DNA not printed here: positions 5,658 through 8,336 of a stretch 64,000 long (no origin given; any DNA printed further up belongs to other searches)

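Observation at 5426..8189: Membrane-anchored ClpA-like double-ring AAA+ protein with a dead D1 ATPase, coupled to a small membrane protein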

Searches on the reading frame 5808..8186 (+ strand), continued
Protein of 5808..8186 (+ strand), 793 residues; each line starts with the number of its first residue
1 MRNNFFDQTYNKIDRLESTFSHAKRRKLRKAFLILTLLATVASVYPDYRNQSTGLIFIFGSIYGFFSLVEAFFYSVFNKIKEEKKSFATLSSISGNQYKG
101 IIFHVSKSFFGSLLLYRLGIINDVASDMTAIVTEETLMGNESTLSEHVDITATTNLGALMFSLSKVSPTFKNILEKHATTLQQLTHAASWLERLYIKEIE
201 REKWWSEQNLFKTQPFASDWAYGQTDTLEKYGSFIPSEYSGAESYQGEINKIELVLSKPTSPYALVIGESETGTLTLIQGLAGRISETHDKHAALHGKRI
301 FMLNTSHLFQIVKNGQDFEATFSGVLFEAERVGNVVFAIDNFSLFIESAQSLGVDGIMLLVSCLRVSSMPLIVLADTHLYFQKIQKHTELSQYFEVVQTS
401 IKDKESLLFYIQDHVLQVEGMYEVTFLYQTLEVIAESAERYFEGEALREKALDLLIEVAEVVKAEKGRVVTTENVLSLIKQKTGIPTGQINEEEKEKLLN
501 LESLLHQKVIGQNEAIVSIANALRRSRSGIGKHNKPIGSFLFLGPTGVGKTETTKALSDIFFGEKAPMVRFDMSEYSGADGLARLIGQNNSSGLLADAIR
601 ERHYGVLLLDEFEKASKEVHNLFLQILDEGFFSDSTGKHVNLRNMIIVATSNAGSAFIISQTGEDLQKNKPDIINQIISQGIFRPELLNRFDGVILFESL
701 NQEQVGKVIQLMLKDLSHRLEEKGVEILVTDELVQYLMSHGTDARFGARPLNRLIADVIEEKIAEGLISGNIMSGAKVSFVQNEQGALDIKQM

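Call 9: find_encoding_contigs(protein=P0002, flank=6000, max_places=3)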
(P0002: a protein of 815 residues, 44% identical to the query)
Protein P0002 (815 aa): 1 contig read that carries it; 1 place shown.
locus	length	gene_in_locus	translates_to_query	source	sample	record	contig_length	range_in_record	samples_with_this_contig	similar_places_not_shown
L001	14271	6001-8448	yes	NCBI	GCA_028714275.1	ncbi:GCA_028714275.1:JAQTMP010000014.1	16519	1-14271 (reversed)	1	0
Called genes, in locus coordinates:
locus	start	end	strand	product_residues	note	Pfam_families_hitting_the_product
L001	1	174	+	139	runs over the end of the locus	PF00293:NUDIX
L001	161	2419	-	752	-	PF01751:Toprim, PF01131:Topoisom_bac, PF01396:Zn_ribbon_Top1, PF13368:Toprim_C_rpt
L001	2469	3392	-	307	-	PF02481:DNA_processg_A, PF17782:WHD_DprA (weak)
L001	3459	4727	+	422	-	PF02403:Seryl_tRNA_N, PF00587:tRNA-synt_2b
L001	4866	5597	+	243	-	PF08478:POTRA_1 (faint)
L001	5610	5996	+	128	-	-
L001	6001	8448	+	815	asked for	PF00158:Sigma54_activat (faint), PF07724:AAA_2, PF07728:AAA_5, PF00004:AAA (weak), PF10431:ClpB_D2-small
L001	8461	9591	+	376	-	PF00768:Peptidase_S11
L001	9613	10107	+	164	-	PF00254:FKBP_C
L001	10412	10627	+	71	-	-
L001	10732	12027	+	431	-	PF01702:TGT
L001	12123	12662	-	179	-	-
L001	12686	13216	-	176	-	-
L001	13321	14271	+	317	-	PF04851:ResIII, PF17757:UvrB_inter, PF27431:UvrB_3rd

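Call 10: find_encoding_contigs(protein=P0004, flank=6000, max_places=3)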
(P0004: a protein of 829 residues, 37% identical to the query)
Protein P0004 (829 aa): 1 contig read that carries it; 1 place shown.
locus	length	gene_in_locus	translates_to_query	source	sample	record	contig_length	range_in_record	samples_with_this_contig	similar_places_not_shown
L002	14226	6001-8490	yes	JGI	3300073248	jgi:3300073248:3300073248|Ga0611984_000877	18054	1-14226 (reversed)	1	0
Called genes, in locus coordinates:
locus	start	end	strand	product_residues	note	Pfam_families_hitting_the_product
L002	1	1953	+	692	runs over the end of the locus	-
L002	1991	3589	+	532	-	PF25973:BSH_CzcB (faint), PF25954:Beta-barrel_RND_2 (weak), PF25990:Beta-barrel_YknX (weak)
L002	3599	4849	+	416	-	PF02687:FtsX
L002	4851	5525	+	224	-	PF02463:SMC_N (faint), PF00005:ABC_tran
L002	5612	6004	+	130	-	-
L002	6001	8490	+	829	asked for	PF17871:AAA_lid_9 (weak), PF00158:Sigma54_activat (weak), PF07724:AAA_2, PF00004:AAA (weak), PF07728:AAA_5 (weak), PF10431:ClpB_D2-small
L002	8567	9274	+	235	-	PF13462:Thioredoxin_4, PF01323:DSBA, PF13743:Thioredoxin_5 (faint)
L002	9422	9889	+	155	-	-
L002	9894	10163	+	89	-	-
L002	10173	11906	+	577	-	PF21922:PBP_dimer_2 (faint), PF03717:PBP_dimer, PF00905:Transpeptidase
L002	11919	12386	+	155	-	PF03449:GreA_GreB_N, PF01272:GreA_GreB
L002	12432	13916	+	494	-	PF01336:tRNA_anti-codon, PF00152:tRNA-synt_2, PF01409:tRNA-synt_2d (faint)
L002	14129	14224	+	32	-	?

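Call 11: find_encoding_contigs(protein=P0006, flank=6000, max_places=3)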
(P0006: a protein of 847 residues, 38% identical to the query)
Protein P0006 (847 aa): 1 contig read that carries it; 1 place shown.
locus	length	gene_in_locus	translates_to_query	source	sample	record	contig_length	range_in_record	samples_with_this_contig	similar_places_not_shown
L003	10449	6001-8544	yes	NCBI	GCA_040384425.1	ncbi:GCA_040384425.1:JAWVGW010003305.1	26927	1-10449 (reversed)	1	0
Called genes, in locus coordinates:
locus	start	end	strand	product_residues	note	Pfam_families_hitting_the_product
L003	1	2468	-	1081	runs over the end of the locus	PF06739:SBBP (faint), PF08450:SGL (faint), PF24684:Vgb_lyase (weak), PF01436:NHL, PF17170:DUF5128 (weak), PF01436:NHL (weak), PF17170:DUF5128, PF01436:NHL (weak), +3 more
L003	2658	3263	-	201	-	PF09335:VTT_dom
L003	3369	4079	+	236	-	PF01479:S4 (weak), PF00849:PseudoU_synth_2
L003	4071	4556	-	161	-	-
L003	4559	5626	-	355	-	PF00188:CAP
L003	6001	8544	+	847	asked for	PF13401:AAA_22 (faint), PF00004:AAA, PF07724:AAA_2, PF07728:AAA_5, PF10431:ClpB_D2-small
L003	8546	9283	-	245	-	PF00005:ABC_tran, PF13304:AAA_21 (faint)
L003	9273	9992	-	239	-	PF00528:BPD_transp_1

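Call 45: predict_structure(alignment_id=A5)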
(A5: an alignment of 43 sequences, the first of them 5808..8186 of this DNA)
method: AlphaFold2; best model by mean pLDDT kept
length: 793 residues; sequences in the alignment: 43
mean_pLDDT: 87.2   pTM: 0.77
mean pLDDT of the five models: 87.2, 86.3, 85.9, 84.8, 84.3
residues with pLDDT >= 90: 445; 70-90: 269; 50-70: 69; < 50: 10
segments of 3 or more residues with pLDDT < 50: 1-3, 216-221
pLDDT, mean of each block of 10 residues (from residue 1): 61 85 89 97 95 97 93 88 87 70 84 92 67 60 65 87 88 90 94 86 65 49 74 78 78 90 86 79 76 81 90 92 92 90 89 91 88 89 86 86 77 90 95 92 76 95 94 94 87 92 94 94 92 93 95 95 84 96 90 92 94 97 96 86 96 91 82 95 96 94 92 93 93 93 86 94 93 92 89 84
secondary structure, 60 per line:
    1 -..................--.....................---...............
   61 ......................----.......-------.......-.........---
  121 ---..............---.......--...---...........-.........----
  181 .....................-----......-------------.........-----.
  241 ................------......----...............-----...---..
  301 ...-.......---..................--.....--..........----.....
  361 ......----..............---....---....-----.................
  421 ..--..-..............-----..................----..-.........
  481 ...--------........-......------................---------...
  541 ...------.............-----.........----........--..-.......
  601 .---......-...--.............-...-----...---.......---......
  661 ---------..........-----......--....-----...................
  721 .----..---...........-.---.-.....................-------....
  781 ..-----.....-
elements in order (helices of 4 or more, strands of 3 or more residues): H2-19 H22-42 H46-82 H87-93 H101-107 H109-117 H124-137 H141-147 H156-166 H168-176 H181-201 H207-212 H226-231 E232-234 H240-256 E263-268 H273-287 E299-303 H305-311 H315-332 E335-339 H342-351 H356-366 E371-376 H377-384 H388-391 E395-398 H404-422 H428-441 H447-464 H472-483 H492-499 H501-506 H513-528 E538-543 H550-562 E568-572 H573-576 H581-586 H594-601 E605-610 H617-629 E631-633 E639-641 E645-651 H655-660 H670-679 H685-690 E693-696 H702-721 H731-741 H749-769 E777-782 E788-792

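Call 49: fold_search(model_id=the predicted structure, library=pdb)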
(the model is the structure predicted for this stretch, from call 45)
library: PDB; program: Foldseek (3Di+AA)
matches with E <= 10: 1577; with E <= 0.001: 856
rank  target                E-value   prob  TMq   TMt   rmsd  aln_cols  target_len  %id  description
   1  9a66_A                1.6e-42  1.00  0.56  0.55  20.5       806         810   25  Integrative model of CLPC-CLPP by crosslinking MS and deep learning (released 2024-09-18)
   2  9gi1_b                1.5e-41  1.00  0.56  0.73   6.3       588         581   31  Structure of the S.aureus MecA/ClpC/ClpP degradation system (released 2025-08-20)
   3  9rai_e                2.2e-41  1.00  0.56  0.57  18.8       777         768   25  Structure of the S.aureus MecA/ClpC/ClpP degradation system (released 2025-09-10)
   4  9rai_b                2.8e-41  1.00  0.55  0.57  18.6       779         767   25  Structure of the S.aureus MecA/ClpC/ClpP degradation system (released 2025-09-10)
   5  6qs6_A                1.2e-40  1.00  0.54  0.71   6.5       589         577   33  ClpB (DWB and K476C mutant) bound to casein in presence of ATPgammaS - state KC-1 (released 2019-07-03)
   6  9gi1_c                3.9e-40  1.00  0.55  0.71   6.5       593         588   31  Structure of the S.aureus MecA/ClpC/ClpP degradation system (released 2025-08-20)
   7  9rai_c                7.0e-40  1.00  0.55  0.56  18.2       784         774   25  Structure of the S.aureus MecA/ClpC/ClpP degradation system (released 2025-09-10)
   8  9rai_d                1.3e-39  1.00  0.55  0.57  18.8       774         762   25  Structure of the S.aureus MecA/ClpC/ClpP degradation system (released 2025-09-10)
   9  6qs4_B                2.0e-39  1.00  0.55  0.72   6.1       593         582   33  Two-Step Activation Mechanism of the ClpB Disaggregase for Sequential Substrate Threading by the Main ATPase Motor. (released 2019-07-03)
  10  9gi1_d                2.1e-39  1.00  0.55  0.72   6.3       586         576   31  Structure of the S.aureus MecA/ClpC/ClpP degradation system (released 2025-08-20)
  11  9gi1_e                4.1e-39  1.00  0.57  0.74   5.6       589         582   32  Structure of the S.aureus MecA/ClpC/ClpP degradation system (released 2025-08-20)
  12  6qs4_C                7.7e-39  1.00  0.55  0.67   5.9       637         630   32  Two-Step Activation Mechanism of the ClpB Disaggregase for Sequential Substrate Threading by the Main ATPase Motor. (released 2019-07-03)
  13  4d2q_A                7.7e-39  1.00  0.44  0.44  22.1       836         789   25  Negative-stain electron microscopy of E. coli ClpB mutant E432A (BAP form bound to ClpP) (released 2014-06-04)
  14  9if4_D                1.3e-38  1.00  0.55  0.72   5.8       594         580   27  Structure of the Mycobacterium Tuberculosis ClpC1P1P2 complex bound to the activator Bz-Leu-Leu (released 2025-08-27)
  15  9if4_C                1.3e-38  1.00  0.54  0.71   6.0       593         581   27  Structure of the Mycobacterium Tuberculosis ClpC1P1P2 complex bound to the activator Bz-Leu-Leu (released 2025-08-27)
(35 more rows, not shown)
